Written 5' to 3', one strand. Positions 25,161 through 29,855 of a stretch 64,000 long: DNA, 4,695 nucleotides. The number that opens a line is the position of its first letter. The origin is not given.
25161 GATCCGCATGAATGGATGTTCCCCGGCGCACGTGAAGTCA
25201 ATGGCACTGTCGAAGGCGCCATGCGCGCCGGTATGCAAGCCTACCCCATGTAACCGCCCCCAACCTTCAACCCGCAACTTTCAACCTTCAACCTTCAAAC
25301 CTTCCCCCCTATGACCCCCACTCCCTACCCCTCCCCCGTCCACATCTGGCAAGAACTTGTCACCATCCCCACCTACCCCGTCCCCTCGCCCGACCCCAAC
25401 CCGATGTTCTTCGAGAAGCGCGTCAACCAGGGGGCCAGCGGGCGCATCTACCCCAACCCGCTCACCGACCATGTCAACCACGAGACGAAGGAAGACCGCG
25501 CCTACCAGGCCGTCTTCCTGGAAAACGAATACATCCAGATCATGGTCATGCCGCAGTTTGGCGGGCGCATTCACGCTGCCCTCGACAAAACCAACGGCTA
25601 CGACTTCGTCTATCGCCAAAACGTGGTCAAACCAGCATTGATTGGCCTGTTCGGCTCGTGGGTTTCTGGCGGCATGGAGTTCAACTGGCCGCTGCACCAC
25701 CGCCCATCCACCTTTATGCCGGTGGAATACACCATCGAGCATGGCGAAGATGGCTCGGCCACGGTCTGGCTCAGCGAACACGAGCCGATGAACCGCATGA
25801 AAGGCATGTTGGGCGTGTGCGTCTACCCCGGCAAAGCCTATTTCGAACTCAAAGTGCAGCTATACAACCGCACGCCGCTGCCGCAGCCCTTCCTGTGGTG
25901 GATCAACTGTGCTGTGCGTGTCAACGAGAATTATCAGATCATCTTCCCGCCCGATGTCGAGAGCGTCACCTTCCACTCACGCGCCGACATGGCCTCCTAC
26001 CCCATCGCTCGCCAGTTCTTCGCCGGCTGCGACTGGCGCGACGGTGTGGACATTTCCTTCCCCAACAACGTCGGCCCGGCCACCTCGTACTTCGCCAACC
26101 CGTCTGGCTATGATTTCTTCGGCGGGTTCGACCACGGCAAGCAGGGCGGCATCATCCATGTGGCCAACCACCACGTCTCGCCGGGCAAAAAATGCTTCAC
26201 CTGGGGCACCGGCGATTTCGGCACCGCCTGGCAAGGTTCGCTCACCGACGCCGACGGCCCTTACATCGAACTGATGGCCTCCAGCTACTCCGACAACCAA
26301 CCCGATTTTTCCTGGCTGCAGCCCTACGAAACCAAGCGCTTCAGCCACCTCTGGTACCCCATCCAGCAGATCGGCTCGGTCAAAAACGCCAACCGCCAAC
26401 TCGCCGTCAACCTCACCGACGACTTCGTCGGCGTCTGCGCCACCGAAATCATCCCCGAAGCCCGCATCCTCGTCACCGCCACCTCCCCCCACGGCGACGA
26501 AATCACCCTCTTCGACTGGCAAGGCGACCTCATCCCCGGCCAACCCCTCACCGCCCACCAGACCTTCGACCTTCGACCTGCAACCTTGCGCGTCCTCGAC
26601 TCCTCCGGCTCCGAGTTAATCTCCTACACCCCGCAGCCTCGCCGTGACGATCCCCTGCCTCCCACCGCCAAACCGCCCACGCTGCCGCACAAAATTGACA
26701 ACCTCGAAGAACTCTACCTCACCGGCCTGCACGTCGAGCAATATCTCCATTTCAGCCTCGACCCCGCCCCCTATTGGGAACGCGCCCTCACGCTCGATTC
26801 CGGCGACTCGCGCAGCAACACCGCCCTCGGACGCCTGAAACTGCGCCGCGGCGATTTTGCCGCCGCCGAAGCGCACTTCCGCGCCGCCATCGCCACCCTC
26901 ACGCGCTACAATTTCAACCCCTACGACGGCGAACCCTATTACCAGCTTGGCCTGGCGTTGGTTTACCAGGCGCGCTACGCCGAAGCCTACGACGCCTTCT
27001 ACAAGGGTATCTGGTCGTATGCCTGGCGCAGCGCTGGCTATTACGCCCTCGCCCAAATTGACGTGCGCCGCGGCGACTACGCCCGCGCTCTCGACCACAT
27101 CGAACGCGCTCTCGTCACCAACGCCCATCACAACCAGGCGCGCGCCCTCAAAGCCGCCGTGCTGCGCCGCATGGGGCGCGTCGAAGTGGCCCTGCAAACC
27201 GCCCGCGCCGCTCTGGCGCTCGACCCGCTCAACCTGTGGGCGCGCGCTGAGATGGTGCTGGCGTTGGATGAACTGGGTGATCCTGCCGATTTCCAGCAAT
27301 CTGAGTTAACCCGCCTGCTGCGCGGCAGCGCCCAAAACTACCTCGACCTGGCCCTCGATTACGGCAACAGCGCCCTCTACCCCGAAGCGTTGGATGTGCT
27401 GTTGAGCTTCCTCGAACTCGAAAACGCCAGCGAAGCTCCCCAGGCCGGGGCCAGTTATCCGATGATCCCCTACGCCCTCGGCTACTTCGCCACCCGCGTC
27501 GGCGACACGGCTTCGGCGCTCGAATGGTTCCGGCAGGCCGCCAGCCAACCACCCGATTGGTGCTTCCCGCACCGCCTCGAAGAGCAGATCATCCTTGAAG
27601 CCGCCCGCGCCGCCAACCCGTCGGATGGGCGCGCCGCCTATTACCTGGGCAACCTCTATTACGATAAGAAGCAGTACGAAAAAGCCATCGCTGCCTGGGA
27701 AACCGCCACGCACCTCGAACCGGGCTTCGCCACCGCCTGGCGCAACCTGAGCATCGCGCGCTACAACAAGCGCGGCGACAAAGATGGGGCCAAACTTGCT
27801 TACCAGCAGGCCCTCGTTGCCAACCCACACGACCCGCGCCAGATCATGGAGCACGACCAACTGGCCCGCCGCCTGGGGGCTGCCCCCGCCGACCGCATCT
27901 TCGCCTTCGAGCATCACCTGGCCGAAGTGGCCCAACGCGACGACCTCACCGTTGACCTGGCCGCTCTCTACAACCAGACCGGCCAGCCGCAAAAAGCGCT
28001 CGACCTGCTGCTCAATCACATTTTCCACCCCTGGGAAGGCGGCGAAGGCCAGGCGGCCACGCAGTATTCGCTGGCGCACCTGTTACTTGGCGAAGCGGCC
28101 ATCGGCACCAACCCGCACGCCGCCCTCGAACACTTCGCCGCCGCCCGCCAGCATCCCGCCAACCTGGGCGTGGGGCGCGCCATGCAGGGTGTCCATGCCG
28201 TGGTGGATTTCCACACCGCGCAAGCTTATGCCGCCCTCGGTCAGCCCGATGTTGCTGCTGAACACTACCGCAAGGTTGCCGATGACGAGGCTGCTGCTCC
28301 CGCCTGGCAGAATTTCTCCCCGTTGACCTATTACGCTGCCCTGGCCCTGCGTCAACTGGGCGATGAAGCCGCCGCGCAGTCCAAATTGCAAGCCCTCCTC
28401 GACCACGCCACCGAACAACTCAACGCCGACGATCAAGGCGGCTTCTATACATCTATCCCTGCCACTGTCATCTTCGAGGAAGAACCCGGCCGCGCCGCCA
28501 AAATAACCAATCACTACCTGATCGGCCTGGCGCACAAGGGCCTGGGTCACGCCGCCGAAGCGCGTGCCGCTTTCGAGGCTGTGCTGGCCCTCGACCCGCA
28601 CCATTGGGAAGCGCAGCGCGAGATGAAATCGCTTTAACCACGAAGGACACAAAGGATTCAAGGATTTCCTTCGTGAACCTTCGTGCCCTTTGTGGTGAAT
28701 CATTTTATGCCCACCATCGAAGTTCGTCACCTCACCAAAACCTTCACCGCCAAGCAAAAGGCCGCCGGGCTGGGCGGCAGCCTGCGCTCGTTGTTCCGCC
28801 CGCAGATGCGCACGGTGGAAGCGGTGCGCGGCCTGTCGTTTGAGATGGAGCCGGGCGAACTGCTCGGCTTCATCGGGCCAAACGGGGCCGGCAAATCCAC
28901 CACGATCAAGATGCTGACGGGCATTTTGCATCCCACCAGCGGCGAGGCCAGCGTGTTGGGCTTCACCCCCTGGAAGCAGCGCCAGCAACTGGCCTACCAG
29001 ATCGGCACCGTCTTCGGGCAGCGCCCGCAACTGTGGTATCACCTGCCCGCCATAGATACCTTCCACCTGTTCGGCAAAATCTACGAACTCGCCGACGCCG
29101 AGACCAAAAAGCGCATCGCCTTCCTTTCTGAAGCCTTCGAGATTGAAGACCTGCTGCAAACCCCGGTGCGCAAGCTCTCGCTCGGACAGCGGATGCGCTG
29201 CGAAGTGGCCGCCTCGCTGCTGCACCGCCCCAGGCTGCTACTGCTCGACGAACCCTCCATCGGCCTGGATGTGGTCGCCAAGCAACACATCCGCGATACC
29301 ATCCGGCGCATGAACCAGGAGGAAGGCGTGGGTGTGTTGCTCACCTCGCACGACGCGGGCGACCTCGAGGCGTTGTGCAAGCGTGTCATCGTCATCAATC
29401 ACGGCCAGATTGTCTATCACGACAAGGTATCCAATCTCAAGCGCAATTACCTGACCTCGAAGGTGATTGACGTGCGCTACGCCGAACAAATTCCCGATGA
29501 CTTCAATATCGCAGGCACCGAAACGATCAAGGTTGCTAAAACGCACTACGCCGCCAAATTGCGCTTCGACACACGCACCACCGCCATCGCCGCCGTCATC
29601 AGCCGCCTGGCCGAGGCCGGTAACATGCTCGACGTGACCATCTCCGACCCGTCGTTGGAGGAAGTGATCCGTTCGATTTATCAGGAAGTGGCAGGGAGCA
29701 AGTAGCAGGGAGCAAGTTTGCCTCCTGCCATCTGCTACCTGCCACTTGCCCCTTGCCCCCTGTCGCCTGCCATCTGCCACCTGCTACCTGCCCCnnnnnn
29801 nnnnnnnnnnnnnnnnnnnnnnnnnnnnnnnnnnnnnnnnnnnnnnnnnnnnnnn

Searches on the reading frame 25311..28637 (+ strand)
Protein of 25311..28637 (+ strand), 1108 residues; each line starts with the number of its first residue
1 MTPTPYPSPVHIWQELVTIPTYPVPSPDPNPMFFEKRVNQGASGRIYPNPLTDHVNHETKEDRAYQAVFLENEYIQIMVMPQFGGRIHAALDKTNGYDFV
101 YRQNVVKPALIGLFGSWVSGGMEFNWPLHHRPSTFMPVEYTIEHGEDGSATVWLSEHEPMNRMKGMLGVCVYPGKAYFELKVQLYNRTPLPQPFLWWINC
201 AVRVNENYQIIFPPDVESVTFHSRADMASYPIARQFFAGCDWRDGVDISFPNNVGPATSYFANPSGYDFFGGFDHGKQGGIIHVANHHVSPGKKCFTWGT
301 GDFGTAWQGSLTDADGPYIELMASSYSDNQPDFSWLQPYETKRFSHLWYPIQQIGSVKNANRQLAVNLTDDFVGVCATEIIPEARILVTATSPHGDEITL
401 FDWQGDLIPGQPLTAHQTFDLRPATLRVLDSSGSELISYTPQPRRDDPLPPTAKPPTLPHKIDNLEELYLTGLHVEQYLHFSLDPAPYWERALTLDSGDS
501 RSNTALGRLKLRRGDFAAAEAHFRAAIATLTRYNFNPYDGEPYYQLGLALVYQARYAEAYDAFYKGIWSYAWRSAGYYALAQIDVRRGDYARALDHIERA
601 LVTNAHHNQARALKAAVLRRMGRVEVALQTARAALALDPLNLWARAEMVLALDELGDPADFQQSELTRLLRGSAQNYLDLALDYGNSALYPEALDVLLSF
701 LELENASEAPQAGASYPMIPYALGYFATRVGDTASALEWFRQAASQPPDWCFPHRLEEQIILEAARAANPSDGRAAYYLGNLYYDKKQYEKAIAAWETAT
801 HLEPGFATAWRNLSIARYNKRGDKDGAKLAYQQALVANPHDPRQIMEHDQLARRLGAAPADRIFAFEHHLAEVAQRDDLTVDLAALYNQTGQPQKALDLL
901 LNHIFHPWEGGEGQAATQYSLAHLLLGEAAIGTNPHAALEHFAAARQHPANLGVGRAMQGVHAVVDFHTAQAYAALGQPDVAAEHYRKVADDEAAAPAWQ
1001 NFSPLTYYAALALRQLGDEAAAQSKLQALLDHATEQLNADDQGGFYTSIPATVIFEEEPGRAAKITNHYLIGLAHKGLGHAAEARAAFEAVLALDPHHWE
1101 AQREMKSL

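Call 75: search_protein_families(library=pfam, proteins=[window:25311-28637:+], max_evalue=0.00001)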
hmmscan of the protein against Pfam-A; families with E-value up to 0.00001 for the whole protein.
window:25311-28637:+ (1108 aa): 12 families
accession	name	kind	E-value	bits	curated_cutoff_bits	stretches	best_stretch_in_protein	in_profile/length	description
PF17128.10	DUF5107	-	1.2e-54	185.8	24.4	1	59-351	18-310/310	Domain of unknown function (DUF5107)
PF07719.23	TPR_2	-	7.7e-26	88.5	27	0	774-805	2-33/34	Tetratricopeptide repeat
PF13428.12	TPR_14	-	1.4e-19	69.1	23.5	0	576-616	3-43/44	Tetratricopeptide repeat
PF00515.34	TPR_1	-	1.5e-18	66.2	27.8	0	775-805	3-33/34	Tetratricopeptide repeat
PF13181.12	TPR_8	-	4.5e-17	61.1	25.7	0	1068-1098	4-34/34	Tetratricopeptide repeat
PF13432.12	TPR_16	-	9.2e-15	55.2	32.7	0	782-842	6-65/65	Tetratricopeptide repeat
PF13424.12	TPR_12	-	1.7e-12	47.8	30.1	0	504-563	7-68/77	Tetratricopeptide repeat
PF14559.12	TPR_19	-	2.6e-10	40.9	25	0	761-811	13-62/68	Tetratricopeptide repeat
PF12895.13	ANAPC3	-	2.4e-07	31.4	27.2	0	577-630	26-78/82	Anaphase-promoting complex, cyclosome, subunit 3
PF13414.12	TPR_11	-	4.4e-07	29.9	26.8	1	780-819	1-40/42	TPR repeat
PF13174.12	TPR_6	-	1.7e-06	28.7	26.3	0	775-798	2-25/33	Tetratricopeptide repeat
PF13431.12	TPR_17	-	5.1e-06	26.8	24.4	0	768-794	8-34/34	Tetratricopeptide repeat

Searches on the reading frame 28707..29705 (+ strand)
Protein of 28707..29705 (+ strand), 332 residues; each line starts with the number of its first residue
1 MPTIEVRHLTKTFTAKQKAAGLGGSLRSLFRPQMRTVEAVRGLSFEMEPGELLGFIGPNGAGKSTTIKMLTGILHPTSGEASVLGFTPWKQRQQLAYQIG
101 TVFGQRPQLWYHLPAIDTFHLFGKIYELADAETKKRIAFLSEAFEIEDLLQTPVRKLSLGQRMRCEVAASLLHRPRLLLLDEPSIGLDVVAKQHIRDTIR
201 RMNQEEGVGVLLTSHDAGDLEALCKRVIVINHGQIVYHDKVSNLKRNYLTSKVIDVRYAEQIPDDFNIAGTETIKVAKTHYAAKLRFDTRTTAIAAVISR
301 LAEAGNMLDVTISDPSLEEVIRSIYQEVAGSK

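Call 75: search_protein_families(library=pfam, proteins=[window:28707-29705:+], max_evalue=0.00001)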
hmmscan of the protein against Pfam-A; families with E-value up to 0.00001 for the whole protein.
window:28707-29705:+ (332 aa): 2 families
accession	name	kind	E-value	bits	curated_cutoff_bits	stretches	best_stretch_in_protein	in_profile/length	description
PF00005.33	ABC_tran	-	1.5e-27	97.3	25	1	41-183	2-135/137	ABC transporter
PF13304.12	AAA_21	-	1.5e-12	48.7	27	1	140-216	221-299/304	AAA domain, putative AbiEii toxin, Type IV TA system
